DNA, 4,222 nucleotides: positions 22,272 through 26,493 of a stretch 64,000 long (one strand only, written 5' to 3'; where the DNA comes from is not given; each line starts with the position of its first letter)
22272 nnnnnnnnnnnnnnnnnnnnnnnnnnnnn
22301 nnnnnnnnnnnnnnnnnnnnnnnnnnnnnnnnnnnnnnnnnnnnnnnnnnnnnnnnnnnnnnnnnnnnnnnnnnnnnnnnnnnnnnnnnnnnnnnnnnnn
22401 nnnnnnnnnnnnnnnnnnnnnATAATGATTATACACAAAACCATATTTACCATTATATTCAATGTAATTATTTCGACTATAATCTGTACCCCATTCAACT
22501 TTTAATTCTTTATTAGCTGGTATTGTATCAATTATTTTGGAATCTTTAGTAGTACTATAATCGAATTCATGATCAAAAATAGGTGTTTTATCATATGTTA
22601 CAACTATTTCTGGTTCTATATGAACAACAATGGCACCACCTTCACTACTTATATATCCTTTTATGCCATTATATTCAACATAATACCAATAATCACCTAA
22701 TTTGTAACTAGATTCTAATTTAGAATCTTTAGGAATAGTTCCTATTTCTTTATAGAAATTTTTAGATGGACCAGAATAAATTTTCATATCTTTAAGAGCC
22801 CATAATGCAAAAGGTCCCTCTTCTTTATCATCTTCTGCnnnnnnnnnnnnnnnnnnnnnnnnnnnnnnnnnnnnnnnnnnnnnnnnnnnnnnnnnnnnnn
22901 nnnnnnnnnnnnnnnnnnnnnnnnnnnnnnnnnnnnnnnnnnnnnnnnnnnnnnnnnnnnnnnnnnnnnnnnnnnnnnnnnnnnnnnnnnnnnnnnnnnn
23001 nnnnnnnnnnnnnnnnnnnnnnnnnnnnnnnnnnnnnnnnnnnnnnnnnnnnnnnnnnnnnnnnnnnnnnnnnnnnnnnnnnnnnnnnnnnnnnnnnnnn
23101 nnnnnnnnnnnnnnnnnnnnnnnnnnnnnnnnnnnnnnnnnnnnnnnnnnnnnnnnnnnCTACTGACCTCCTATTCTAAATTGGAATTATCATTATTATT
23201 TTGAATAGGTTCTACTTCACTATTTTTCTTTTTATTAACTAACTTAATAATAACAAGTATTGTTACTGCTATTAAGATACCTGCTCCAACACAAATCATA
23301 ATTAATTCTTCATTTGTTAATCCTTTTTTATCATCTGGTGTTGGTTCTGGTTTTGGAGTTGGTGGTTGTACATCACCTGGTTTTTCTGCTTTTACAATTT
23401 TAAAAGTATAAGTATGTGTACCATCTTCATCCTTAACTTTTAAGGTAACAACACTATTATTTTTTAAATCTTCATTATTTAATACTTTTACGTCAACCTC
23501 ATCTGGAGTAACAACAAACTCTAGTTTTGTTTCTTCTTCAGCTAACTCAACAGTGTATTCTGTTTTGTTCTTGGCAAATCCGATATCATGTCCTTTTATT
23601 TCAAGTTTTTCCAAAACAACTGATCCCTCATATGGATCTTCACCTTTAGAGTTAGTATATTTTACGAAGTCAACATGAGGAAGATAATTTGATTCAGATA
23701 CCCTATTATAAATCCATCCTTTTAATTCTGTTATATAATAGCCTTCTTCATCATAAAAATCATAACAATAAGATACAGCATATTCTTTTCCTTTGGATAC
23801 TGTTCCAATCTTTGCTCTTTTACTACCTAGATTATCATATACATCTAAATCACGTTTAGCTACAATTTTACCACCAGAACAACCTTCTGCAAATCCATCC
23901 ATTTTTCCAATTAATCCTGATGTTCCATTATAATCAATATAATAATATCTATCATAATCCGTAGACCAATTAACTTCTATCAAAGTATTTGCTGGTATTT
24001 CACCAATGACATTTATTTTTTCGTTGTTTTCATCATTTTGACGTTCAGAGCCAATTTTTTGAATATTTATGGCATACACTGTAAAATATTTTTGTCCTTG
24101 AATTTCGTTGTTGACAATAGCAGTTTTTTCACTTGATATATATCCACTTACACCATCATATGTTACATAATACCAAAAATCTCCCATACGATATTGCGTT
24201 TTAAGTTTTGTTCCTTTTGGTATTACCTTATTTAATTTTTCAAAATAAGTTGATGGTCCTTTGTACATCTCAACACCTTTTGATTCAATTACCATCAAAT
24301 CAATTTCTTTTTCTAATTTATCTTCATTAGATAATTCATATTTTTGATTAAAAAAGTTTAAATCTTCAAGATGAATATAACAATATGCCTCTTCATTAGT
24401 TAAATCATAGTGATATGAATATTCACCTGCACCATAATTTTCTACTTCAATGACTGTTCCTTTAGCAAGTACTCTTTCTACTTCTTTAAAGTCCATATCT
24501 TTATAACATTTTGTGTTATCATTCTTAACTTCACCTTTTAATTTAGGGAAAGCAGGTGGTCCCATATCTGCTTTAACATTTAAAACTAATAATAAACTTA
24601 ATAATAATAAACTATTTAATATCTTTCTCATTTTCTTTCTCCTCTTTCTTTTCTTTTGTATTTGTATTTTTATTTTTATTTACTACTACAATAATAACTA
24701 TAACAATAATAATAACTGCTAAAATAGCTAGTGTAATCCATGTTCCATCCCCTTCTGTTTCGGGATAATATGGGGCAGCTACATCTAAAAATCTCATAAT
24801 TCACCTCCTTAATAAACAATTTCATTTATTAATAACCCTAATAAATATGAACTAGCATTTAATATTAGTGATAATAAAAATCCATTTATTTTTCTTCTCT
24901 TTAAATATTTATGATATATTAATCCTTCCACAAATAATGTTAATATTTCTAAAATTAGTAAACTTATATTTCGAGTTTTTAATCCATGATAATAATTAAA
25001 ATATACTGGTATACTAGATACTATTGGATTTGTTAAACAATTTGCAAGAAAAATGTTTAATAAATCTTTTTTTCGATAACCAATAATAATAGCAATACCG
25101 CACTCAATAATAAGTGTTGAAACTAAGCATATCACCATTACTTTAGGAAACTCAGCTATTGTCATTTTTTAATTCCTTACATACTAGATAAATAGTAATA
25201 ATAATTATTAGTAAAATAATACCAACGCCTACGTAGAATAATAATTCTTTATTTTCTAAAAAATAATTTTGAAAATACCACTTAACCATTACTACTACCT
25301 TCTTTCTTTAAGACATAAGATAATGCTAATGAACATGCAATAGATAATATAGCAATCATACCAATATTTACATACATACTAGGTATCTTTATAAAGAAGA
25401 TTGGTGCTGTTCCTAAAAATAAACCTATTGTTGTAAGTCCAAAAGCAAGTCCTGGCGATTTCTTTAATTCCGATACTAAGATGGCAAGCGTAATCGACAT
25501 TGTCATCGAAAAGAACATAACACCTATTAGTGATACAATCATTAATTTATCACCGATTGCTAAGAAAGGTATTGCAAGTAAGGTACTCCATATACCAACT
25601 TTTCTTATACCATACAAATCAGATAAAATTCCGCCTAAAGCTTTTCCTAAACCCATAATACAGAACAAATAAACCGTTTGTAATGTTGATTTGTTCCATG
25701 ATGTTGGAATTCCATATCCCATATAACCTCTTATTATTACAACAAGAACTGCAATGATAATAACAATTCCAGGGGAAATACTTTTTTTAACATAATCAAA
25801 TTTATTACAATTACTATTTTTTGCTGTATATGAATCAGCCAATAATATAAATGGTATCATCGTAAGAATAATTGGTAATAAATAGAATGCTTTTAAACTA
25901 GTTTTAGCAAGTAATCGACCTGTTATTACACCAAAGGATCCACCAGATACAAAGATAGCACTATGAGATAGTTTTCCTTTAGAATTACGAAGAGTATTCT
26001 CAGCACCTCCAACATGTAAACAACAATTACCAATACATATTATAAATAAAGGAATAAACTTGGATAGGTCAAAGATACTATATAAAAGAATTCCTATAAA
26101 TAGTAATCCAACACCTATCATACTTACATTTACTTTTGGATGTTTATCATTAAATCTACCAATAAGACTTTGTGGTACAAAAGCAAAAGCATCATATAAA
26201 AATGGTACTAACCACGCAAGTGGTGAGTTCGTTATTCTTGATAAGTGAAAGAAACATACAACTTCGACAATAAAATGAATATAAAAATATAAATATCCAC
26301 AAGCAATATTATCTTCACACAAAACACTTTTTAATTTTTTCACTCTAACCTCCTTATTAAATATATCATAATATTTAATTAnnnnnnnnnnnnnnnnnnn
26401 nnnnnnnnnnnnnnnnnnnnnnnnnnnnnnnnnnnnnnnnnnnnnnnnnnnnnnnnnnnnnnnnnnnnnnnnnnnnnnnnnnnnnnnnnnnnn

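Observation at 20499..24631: Trio of paralogous type I membrane proteins with SH3b and cadherin-like domains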

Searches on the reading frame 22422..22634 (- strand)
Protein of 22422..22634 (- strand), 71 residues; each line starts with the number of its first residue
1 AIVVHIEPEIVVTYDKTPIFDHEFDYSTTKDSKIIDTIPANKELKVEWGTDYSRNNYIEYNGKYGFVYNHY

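Call 63: search_protein_families(library=pfam, proteins=[window:22422-22634:-], max_evalue=1)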
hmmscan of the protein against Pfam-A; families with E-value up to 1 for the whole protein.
seq(71 aa): 1 family
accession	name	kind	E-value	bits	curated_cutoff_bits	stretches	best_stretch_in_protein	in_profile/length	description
PF08239.17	SH3_3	-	0.0093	16.6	27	1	30-71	11-52/54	Bacterial SH3 domain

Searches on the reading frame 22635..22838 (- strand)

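Call 63: search_protein_families(library=pfam, proteins=[window:22635-22838:-], max_evalue=1)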
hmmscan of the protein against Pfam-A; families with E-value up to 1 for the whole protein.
seq(68 aa): 2 families
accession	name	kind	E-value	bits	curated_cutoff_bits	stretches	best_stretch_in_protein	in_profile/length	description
PF08239.17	SH3_3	-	1.5e-09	38.3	27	1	19-66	4-51/54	Bacterial SH3 domain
PF14237.11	GYF_2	-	0.14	12.4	25.8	1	2-18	5-21/50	GYF domain 2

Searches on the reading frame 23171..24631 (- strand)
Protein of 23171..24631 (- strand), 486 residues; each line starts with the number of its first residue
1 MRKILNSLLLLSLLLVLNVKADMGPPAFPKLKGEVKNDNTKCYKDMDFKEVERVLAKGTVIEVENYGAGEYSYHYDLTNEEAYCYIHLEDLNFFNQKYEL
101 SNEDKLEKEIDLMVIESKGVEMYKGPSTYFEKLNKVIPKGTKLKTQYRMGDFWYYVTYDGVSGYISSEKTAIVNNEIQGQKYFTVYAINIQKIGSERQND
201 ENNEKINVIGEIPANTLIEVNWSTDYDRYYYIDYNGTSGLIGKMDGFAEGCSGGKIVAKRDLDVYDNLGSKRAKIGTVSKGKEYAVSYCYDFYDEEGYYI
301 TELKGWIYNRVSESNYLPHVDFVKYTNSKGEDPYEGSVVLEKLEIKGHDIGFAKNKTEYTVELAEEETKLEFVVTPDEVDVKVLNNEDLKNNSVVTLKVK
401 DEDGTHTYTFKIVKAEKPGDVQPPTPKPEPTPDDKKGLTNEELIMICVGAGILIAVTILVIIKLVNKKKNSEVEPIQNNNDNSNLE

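Call 3: search_protein_families(library=pfam, proteins=[window:23171-24631:-], max_evalue=1)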
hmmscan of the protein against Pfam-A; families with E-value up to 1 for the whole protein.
window:23171-24631:- (486 aa): 4 families
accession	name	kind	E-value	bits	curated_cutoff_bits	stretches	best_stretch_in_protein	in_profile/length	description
PF08239.17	SH3_3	-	1.5e-09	38.3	27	1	119-168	2-51/54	Bacterial SH3 domain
PF19087.6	DUF5776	-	0.1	13.2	27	1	35-79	11-56/67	Domain of unknown function (DUF5776)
PF12733.13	Cadherin-like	-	0.12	13.3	24.2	1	351-412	10-86/89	Cadherin-like beta sandwich domain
PF24928.1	DUF7748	-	0.58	10.8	25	1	354-405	30-83/92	Domain of unknown function (DUF7748)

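Call 4: search_protein_families(library=ncbifam, proteins=[window:23171-24631:-], max_evalue=1)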
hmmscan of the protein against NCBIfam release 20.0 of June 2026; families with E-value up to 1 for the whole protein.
window:23171-24631:- (486 aa): 0 families

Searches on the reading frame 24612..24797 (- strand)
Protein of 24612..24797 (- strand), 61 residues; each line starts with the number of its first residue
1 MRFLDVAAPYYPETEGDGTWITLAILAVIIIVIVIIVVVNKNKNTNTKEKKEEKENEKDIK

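Call 3: search_protein_families(library=pfam, proteins=[window:24612-24797:-], max_evalue=1)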
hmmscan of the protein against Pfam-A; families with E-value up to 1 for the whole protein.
window:24612-24797:- (61 aa): 32 families (the best 25 are shown)
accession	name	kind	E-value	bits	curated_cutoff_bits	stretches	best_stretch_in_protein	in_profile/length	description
PF13347.12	MFS_2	-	0.00079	18.5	27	1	12-55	164-207/427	MFS/sugar transport protein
PF25184.1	YxzE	-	0.00085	20.7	40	1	19-52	2-35/65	YxzE-like putative bacteriocin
PF05961.16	Chordopox_A13L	-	0.0017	19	24.1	1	22-61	6-47/69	Chordopoxvirus A13L protein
PF06143.16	Baculo_11_kDa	-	0.0029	17.6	28.4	1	23-55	43-75/84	Baculovirus 11 kDa family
PF14575.11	EphA2_TM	-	0.0045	18.1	28.9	1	24-57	4-39/74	Ephrin type-A receptor 2 transmembrane domain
PF15102.11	TMEM154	-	0.0048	17.2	30.3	1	25-55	71-101/153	TMEM154 protein family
PF10717.14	ODV-E18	-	0.0049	17.1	28.1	1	22-45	27-50/87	Occlusion-derived virus envelope protein ODV-E18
PF09911.14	DUF2140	-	0.0051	16.8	34.3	1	20-58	8-45/187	Uncharacterized protein conserved in bacteria (DUF2140)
PF12175.13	WSS_VP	-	0.0056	16.6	24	1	23-50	14-44/201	White spot syndrome virus structural envelope protein VP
PF00664.28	ABC_membrane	-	0.0073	16.5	28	1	20-54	142-176/274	ABC transporter transmembrane region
PF04277.18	OAD_gamma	-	0.013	16.6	27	1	21-57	13-49/76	Oxaloacetate decarboxylase, gamma chain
PF14089.11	KbaA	-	0.013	15.8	27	1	10-48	91-129/179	KinB-signalling pathway activation in sporulation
PF00895.25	ATP-synt_8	-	0.015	16.2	23.4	1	19-57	8-47/55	ATP synthase protein 8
PF20506.3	DUF6732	-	0.015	15.6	27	1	14-57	26-68/72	Family of unknown function (DUF6732)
PF25667.1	ASFV_P17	-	0.016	15.7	27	1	19-48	38-67/117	African swine fever virus minor capsid protein p17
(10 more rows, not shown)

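Call 4: search_protein_families(library=ncbifam, proteins=[window:24612-24797:-], max_evalue=1)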
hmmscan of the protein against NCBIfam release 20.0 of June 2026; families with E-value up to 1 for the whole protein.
window:24612-24797:- (61 aa): 15 families
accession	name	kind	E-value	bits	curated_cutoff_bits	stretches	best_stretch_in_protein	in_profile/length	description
NF042931.1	SAG1386_EF1546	equivalog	0.00051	20.1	80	1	21-56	31-68/158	SAG1386/EF1546 family surface-associated protein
NF045939.1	MHJ_0274_fam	hypoth_equivalog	0.00052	19.8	80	1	19-59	3-42/165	MHJ_0274 family protein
NF045849.1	ICE_MMCAP2_0565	equivalog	0.00055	19.6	40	1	19-54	13-53/80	Mbov_0395 family pilin-like conjugal transfer protein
NF052597.1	FILTED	domain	0.0026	18.1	40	1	23-58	8-44/110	FILTED domain-containing surface protein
NF038246.1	bile_salt_MFS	equivalog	0.0026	16.7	400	1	18-58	165-205/408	conjugated bile salt MFS transporter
NF041023.1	PP0621_fam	subfamily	0.0059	16.9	45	1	25-56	3-34/71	PP0621 family protein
TIGR03142.1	cytochro_ccmI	equivalog_domain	0.012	15.9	29.3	1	20-54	3-37/118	c-type cytochrome biogenesis protein CcmI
NF051431.1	Rv0361_Cterm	subfamily_domain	0.02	15.1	37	1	18-51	4-35/140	Rv0361 family membrane protein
NF040757.1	AgaW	equivalog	0.031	13.7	300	1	19-57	207-246/249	PTS N-acetylgalactosamine transporter subunit IIC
NF053600.1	MbhI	equivalog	0.032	14.7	95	1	17-54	3-40/97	membrane-bound hydrogenase complex subunit MbhI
NF045773.1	cytochro_C550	exception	0.048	13.6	125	1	21-57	10-46/118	cytochrome c550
NF001952.0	PRK00733.1-4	equivalog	0.066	11.2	912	1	17-57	736-776/782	sodium-translocating pyrophosphatase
NF050115.1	membrane_Rv2732c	subfamily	0.082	12.5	60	1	16-57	125-166/177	Rv2732c family membrane protein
TIGR04370.1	glyco_rpt_poly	subfamily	0.1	11.6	40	1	20-57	42-84/396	oligosaccharide repeat unit polymerase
TIGR03931.1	T7SS_Rv3446c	hypoth_equivalog_domain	0.11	12.9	47.6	1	21-55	2-39/194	type VII secretion-associated protein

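Call 70: search_protein_families(library=padloc, proteins=[window:24612-24797:-], max_evalue=0.1)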
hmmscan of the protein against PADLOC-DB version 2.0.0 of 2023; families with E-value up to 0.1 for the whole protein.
window:24612-24797:- (61 aa): 1 family
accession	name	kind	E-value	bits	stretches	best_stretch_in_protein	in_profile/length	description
PDLC04061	PD-T4-6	-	0.021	12.3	1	15-55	353-393/510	-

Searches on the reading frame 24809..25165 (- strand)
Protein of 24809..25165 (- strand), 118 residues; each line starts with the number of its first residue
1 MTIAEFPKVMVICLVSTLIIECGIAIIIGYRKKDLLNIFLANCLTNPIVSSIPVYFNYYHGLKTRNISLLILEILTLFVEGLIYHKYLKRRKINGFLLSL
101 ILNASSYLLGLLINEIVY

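Call 3: search_protein_families(library=pfam, proteins=[window:24809-25165:-], max_evalue=1)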
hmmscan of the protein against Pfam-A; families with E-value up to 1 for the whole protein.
window:24809-25165:- (118 aa): 0 families

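Call 4: search_protein_families(library=ncbifam, proteins=[window:24809-25165:-], max_evalue=1)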
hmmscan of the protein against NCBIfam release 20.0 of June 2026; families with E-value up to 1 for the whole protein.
window:24809-25165:- (118 aa): 0 families

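Call 21: search_solved_structures(query=window:24809-25165:-, max_evalue=10)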
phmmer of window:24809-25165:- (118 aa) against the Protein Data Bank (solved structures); distinct sequences matched with E-value up to 10: 1.
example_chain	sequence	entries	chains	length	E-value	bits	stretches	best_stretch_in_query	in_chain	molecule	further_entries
8fed_J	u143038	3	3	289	0.74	13.3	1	12-88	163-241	ABC-transporter integral membrane protein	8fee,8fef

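Call 53: find_homologous_proteins(query=window:24809-25165:-)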
Query window:24809-25165:- (118 aa): 102 proteins with E <= 0.001 among 120 candidates.
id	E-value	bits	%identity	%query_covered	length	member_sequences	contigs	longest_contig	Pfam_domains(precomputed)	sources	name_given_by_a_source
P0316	5.5e-65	234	97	100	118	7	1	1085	-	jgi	-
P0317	6.0e-61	221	89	100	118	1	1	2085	-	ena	-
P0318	6.9e-58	212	86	100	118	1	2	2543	-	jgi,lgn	-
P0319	9.8e-54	198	82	100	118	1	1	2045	-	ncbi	-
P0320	2.3e-53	197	80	100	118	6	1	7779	-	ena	-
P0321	5.3e-53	196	80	100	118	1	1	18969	-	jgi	-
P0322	2.5e-50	187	75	100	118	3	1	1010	-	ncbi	-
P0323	4.5e-50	186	75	100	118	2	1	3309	-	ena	-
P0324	3.9e-49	183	76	100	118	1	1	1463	-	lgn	-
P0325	7.3e-49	182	75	100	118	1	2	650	-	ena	-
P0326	7.4e-49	182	76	100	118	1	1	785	-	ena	-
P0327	7.9e-49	182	76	100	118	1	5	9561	-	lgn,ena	-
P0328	1.2e-48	182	75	100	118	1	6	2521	-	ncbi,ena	-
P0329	2.3e-48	181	75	100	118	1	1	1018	-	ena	-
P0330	9.3e-48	179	75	100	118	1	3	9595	-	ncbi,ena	-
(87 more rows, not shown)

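Call 64: predict_structure(alignment_id=A8)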
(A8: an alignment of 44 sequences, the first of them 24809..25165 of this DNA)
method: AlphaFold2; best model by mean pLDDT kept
length: 118 residues; sequences in the alignment: 44
mean_pLDDT: 91.3   pTM: 0.80
mean pLDDT of the five models: 91.3, 87.9, 86.9, 86.6, 85.9
residues with pLDDT >= 90: 90; 70-90: 26; 50-70: 2; < 50: 0
segments of 3 or more residues with pLDDT < 50: none
pLDDT, mean of each block of 10 residues (from residue 1): 83 93 94 94 94 91 93 96 92 91 92 80
secondary structure, 60 per line:
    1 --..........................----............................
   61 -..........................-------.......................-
elements in order: H3-28 H33-60 H62-87 H95-117
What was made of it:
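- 24809..25165 (-): m118: 118-aa four-helix membrane protein with invariant intramembrane polar residues (E21, N42, T45-N46-P47, E73, E80, N103, S106). AF2 gives pLDDT 91.3 and four helices (call 64).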

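Call 66: fold_search(model_id=the predicted structure, library=pdb)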
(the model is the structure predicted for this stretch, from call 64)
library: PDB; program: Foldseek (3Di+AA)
matches with E <= 10: 56; with E <= 0.001: 0
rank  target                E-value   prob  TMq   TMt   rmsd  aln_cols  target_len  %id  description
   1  3dcf_B                2.1e+00  0.25  0.38  0.27   8.5       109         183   12  Crystal structure of transcriptional regulator of the TetR/AcrR family (YP_290855.1) from THERMOBIFIDA FUSCA YX-ER1 at (released 2008-07-15)
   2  8h0p_R                2.1e+00  0.11  0.26  0.13  11.4       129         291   13  Structure of the NMB30-NMBR and Gq complex (released 2023-08-09)
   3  3dcf_A                3.0e+00  0.18  0.36  0.25   9.0       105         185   12  Crystal structure of transcriptional regulator of the TetR/AcrR family (YP_290855.1) from THERMOBIFIDA FUSCA YX-ER1 at (released 2008-07-15)
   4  1sj8                  4.8e+00  0.16  0.40  0.21   7.0       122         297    9  Solution Structure of the R1R2 Domains of Talin (released 2004-08-24)
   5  9rc0                  4.8e+00  0.13  0.38  0.18   8.8       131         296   17  DvhD, PAS/HD-GYP domains (released 2026-03-04)
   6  5b0i_A                5.1e+00  0.20  0.42  0.23   5.5       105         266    8  Structure of MoeN5-Sso7d fusion protein in complex with beta-octyl glucoside (released 2016-03-23)
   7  7oci_B                5.1e+00  0.10  0.29  0.31   6.5        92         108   20  Cryo-EM structure of yeast Ost6p containing oligosaccharyltransferase complex (released 2022-02-16)
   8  9rbz_A                5.3e+00  0.21  0.36  0.23   4.8        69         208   10  DvhD, HD-GYP domain, c-di-GMP-bound (released 2026-03-04)
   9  5b0m_E                5.3e+00  0.18  0.41  0.22   5.4       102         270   10  Structure of MoeN5-Sso7d fusion protein in complex with beta-dodecyl maltoside (released 2016-03-23)
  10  5b0l_E                5.6e+00  0.18  0.41  0.22   5.4       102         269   10  Structure of MoeN5-Sso7d fusion protein in complex with beta-nonyl glucoside (released 2016-03-23)
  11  8k4n_D                5.6e+00  0.07  0.28  0.16  11.1       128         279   11  Structure of GPR34-Gi complex (released 2023-10-25)
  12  8jlo_R                5.9e+00  0.10  0.33  0.16   9.3       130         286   17  Ulotaront(SEP-363856)-bound hTAAR1-Gs protein complex (released 2023-11-15)
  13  8jlz_R                5.9e+00  0.04  0.20  0.13  11.2       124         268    9  ST1936-5HT6R complex (released 2023-06-28)
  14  5b02_B                6.2e+00  0.18  0.43  0.19   6.0       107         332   11  Structure of the prenyltransferase MoeN5 with a fusion protein tag of Sso7d (released 2016-03-23)
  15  8wca_R                6.2e+00  0.06  0.28  0.14  12.6       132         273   17  Cryo-EM structure of the PEA-bound hTAAR1-Gs complex (released 2023-12-27)
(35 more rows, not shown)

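Call 70: search_protein_families(library=padloc, proteins=[window:24809-25165:-], max_evalue=0.1)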
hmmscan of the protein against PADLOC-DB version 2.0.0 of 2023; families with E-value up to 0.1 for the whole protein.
window:24809-25165:- (118 aa): 0 families

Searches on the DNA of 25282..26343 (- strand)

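Call 76: search_rna_families(sources=[L023, L027, L029, L030, L036, L039, L042, L046, L050, L054, L063, L065, L074, L079, L086], threshold=gathering)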
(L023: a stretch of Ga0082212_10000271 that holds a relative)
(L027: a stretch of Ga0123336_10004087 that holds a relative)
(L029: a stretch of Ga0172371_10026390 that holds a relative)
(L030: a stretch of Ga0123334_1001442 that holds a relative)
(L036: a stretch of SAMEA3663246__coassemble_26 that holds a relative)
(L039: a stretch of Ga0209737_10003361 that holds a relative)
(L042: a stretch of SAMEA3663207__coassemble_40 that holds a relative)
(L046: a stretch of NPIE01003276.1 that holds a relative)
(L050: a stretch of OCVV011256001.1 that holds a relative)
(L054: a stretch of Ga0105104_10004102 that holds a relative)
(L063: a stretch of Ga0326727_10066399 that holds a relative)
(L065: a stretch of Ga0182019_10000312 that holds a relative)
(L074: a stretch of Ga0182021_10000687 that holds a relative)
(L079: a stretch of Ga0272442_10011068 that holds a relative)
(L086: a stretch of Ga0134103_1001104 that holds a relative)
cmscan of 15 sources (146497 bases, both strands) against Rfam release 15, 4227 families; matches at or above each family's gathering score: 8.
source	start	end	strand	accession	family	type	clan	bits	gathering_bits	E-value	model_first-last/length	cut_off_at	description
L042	1408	1798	+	RF00010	RNaseP_bact_a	Gene; ribozyme;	CL00002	251.5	100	2.2e-80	1-367/367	no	Bacterial RNase P class A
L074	5380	5453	+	RF00005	tRNA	Gene; tRNA;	CL00001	71.5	29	2.7e-13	1-71/71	no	tRNA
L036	5670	5806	-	RF00557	L10_leader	Cis-reg; leader;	-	67.2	44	3.7e-08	1-138/138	no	Ribosomal protein L10 leader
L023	4000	4073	-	RF00005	tRNA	Gene; tRNA;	CL00001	65.5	29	1.2e-11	1-71/71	no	tRNA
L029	4381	4463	-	RF01051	c-di-GMP-I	Cis-reg; riboswitch;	CL00126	65.1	35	4.1e-10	1-87/87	no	c-di-GMP-I riboswitch aptamer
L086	7837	7909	+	RF00005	tRNA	Gene; tRNA;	CL00001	65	29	1.7e-11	1-71/71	no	tRNA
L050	2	86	+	RF00005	tRNA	Gene; tRNA;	CL00001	63.5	29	4.5e-11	1-71/71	no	tRNA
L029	6665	6769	-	RF00029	Intron_gpII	Intron;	-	59.2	40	1e-08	1-77/77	no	Group II catalytic intron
